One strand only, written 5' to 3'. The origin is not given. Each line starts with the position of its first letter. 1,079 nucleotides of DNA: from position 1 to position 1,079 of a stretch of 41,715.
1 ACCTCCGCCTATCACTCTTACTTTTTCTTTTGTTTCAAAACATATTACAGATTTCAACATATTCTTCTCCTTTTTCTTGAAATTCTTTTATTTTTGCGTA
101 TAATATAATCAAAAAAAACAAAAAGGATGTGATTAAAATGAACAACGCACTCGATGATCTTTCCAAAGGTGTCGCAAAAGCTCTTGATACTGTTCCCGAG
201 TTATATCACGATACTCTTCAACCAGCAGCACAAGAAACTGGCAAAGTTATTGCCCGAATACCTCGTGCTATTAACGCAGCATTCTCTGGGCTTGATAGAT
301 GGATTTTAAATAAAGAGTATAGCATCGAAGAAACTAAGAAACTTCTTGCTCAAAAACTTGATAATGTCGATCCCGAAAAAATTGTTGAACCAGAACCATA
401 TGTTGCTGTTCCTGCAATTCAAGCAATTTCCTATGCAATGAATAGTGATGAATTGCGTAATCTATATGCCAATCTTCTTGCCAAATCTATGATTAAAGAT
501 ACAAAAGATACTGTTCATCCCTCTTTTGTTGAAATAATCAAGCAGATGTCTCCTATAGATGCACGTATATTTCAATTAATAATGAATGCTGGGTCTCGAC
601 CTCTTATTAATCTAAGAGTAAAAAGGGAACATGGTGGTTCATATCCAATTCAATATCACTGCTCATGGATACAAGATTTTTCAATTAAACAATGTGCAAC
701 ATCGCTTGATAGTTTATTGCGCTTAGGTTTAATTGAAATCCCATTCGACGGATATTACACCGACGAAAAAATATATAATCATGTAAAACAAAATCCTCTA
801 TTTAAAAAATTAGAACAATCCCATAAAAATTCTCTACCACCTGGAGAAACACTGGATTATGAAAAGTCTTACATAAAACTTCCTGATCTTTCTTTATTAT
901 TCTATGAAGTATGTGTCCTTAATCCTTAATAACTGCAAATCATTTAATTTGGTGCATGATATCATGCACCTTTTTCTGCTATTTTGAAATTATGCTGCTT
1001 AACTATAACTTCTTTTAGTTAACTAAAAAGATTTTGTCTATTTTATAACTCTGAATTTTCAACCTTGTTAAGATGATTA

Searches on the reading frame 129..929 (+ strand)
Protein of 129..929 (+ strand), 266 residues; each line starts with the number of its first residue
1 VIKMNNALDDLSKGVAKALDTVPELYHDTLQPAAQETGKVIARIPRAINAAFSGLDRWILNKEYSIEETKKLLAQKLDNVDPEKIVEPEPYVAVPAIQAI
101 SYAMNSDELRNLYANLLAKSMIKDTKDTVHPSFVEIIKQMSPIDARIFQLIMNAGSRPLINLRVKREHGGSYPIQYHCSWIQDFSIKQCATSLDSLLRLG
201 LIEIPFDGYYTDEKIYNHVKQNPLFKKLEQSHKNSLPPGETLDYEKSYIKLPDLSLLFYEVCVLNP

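Call 8: search_protein_families(library=pfam, proteins=[window:129-929:+], max_evalue=0.01)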
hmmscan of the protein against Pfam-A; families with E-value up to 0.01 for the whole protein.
window:129-929:+ (266 aa): 1 family
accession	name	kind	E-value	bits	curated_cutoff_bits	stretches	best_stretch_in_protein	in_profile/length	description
PF14337.13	Abi_alpha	-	1.9e-52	178.6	29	1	62-262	2-196/196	Abortive infection alpha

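Call 81: search_protein_families(library=padloc, proteins=[window:129-929:+], max_evalue=0.001)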
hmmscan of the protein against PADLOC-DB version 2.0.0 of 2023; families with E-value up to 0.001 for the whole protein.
window:129-929:+ (266 aa): 3 families
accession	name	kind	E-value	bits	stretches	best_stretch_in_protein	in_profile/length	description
PDLC05025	PDC-S47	-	1.4e-110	367.2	1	4-263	1-261/263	-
PDLC05024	PDC-S47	-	1.2e-39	134.5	1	13-263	7-261/265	-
PDLC05026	PDC-S47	-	1.3e-36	124.5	1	64-263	52-254/257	-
